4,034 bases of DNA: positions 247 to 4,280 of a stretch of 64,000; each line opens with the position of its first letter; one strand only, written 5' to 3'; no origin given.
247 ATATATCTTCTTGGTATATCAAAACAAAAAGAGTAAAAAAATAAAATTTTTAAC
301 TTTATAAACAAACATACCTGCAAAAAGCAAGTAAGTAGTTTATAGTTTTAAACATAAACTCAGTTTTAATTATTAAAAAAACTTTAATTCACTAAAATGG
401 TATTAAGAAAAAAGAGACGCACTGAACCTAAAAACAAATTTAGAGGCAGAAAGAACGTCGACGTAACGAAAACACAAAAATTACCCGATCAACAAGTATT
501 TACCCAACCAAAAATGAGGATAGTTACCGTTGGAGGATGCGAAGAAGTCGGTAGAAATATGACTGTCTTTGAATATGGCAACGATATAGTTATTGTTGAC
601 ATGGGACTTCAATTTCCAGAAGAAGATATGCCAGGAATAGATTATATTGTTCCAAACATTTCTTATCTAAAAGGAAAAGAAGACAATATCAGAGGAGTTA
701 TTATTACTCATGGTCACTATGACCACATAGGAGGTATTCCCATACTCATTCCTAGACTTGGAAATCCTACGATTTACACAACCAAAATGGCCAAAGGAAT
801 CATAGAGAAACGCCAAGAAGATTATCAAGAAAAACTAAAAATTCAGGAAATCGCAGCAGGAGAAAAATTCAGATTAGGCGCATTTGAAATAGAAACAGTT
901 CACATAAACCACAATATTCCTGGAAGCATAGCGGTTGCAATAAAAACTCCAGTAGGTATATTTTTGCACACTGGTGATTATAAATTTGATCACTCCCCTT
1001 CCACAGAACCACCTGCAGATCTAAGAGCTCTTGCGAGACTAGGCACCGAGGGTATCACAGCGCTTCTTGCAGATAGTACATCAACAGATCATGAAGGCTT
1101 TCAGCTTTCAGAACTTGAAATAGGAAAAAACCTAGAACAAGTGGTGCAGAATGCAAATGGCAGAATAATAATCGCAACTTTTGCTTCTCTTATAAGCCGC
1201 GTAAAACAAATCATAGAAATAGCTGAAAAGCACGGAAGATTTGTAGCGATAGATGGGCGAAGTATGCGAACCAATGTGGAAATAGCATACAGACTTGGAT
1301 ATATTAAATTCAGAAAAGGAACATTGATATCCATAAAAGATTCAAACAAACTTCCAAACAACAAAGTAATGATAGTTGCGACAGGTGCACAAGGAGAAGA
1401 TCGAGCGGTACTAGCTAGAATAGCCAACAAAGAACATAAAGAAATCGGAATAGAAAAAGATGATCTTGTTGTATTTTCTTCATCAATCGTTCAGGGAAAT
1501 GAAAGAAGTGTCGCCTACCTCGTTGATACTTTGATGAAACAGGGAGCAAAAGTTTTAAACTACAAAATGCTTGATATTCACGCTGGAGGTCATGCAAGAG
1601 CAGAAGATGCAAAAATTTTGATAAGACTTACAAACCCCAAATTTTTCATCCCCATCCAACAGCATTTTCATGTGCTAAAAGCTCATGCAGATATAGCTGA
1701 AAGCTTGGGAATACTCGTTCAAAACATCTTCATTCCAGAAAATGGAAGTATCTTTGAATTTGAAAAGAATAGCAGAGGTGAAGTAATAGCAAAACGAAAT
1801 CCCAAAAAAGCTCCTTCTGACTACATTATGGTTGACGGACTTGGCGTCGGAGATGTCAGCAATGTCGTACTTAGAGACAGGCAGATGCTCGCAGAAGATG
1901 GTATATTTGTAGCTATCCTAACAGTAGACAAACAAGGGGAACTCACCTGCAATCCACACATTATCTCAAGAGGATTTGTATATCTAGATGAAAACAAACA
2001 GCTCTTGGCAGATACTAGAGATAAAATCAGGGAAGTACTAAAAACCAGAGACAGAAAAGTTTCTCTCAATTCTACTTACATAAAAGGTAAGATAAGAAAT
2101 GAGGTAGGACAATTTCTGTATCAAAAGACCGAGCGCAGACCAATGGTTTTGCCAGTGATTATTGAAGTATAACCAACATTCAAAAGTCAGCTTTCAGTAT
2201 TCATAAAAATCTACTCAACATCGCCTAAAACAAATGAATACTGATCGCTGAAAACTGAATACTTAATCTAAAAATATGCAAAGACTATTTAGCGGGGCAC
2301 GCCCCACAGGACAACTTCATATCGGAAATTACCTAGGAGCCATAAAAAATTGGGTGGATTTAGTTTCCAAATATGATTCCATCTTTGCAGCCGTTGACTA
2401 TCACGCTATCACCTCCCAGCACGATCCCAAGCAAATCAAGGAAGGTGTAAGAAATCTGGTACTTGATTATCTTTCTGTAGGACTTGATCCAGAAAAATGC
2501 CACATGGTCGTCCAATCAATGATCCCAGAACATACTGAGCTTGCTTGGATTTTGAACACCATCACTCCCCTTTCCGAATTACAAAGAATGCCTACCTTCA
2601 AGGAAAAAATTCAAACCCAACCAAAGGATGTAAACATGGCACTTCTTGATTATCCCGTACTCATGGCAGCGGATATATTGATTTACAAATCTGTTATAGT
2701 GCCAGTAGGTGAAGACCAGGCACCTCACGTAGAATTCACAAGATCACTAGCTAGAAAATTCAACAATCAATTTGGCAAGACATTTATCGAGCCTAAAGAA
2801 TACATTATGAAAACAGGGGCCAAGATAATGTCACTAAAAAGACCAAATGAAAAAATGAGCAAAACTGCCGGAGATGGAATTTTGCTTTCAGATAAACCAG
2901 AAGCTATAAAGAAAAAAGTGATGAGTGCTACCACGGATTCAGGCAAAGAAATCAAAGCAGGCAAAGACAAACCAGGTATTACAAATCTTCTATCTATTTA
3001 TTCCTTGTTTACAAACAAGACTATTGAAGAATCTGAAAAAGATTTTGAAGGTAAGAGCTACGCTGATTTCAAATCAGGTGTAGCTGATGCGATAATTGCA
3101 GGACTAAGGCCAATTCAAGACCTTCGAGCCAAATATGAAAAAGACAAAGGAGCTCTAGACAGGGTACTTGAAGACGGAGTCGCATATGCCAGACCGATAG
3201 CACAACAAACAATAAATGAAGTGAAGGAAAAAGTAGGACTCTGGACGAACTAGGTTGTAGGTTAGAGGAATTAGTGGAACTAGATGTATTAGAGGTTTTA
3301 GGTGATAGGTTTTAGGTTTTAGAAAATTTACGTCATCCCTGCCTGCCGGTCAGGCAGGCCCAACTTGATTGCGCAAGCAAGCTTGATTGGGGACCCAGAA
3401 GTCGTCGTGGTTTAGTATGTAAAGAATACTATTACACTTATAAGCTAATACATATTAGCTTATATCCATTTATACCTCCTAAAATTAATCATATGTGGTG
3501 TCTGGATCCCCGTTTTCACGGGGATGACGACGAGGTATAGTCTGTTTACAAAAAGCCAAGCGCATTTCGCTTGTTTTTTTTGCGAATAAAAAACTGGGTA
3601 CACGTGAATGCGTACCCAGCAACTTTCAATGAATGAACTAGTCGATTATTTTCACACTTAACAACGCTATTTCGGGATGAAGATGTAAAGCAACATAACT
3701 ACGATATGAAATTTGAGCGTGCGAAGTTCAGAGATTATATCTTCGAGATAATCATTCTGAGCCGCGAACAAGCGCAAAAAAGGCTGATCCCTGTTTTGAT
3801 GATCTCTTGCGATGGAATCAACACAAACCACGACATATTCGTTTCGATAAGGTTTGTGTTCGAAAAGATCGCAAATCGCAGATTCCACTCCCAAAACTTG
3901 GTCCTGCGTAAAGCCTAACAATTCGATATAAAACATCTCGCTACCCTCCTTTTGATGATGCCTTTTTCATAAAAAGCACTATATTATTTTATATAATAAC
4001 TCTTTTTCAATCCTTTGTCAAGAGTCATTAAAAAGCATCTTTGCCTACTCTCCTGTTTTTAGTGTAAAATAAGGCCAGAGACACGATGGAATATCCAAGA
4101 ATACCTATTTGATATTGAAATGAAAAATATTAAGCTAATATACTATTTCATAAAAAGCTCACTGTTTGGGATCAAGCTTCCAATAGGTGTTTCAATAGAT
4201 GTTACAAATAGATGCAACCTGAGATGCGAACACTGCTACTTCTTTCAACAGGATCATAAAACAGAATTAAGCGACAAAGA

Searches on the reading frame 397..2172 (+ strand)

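Call 4: search_protein_families(library=pfam, proteins=[window:397-2172:+], max_evalue=0.01)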
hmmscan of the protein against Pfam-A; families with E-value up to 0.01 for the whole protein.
window:397-2172:+ (591 aa): 4 families
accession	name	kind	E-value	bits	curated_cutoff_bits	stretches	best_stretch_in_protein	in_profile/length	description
PF22505.1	RNase_J_b_CASP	-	6.2e-44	149.3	27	1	254-379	1-126/126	Ribonuclease J, beta-CASP domain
PF17770.6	RNase_J_C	-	4.6e-29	101.8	23.8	1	491-591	1-102/102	Ribonuclease J C-terminal domain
PF12706.13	Lactamase_B_2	-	1.5e-13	51.3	27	1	96-204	29-144/200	Beta-lactamase superfamily domain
PF00753.33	Lactamase_B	-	4.2e-13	50.1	22.7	1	52-200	5-155/196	Metallo-beta-lactamase superfamily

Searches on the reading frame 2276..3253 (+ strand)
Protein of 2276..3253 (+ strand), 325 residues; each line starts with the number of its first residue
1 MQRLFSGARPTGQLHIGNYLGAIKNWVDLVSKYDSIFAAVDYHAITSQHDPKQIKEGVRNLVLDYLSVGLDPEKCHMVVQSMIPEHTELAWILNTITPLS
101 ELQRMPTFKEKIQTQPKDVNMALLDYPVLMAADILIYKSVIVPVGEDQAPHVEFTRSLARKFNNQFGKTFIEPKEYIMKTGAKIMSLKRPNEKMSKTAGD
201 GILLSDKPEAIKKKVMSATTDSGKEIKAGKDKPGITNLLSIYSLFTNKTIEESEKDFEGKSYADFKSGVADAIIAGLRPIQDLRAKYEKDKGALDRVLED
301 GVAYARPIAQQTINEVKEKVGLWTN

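Call 4: search_protein_families(library=pfam, proteins=[window:2276-3253:+], max_evalue=0.01)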
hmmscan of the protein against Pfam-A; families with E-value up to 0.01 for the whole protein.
window:2276-3253:+ (325 aa): 1 family
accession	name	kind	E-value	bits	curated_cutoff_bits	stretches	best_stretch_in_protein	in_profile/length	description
PF00579.31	tRNA-synt_1b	-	7.3e-68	229.4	21.1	1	3-275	7-289/292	tRNA synthetases class I (W and Y)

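Call 60: find_encoding_contigs(protein=window:2276-3253:+, flank=3000, max_places=6)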
Protein window:2276-3253:+ (325 aa): 2 contigs read that carry it; 1 place shown.
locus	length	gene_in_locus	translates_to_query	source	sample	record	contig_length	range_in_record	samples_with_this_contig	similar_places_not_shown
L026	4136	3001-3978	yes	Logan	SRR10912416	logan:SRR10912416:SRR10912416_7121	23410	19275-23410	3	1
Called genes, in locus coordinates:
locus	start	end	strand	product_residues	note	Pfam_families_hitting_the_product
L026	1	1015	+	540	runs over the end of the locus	PF00496:SBP_bac_5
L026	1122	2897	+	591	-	PF00753:Lactamase_B, PF12706:Lactamase_B_2, PF22505:RNase_J_b_CASP, PF17770:RNase_J_C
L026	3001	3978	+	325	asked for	PF00579:tRNA-synt_1b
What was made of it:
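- Tried and rejected: The TrpRS look-up added SRR10912416 (call 60).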

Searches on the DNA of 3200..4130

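Call 57: search_rna_families(source=window, start=3200, end=4130, threshold=evalue, max_evalue=1)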
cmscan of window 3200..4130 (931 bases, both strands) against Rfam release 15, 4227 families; matches with E-value up to 1: 1.
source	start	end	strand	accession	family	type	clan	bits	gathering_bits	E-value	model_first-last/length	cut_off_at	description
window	3555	3629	-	RF02236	asX2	Gene; sRNA;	-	22.6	70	0.071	1-87/87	no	Xanthomonas sRNA asX2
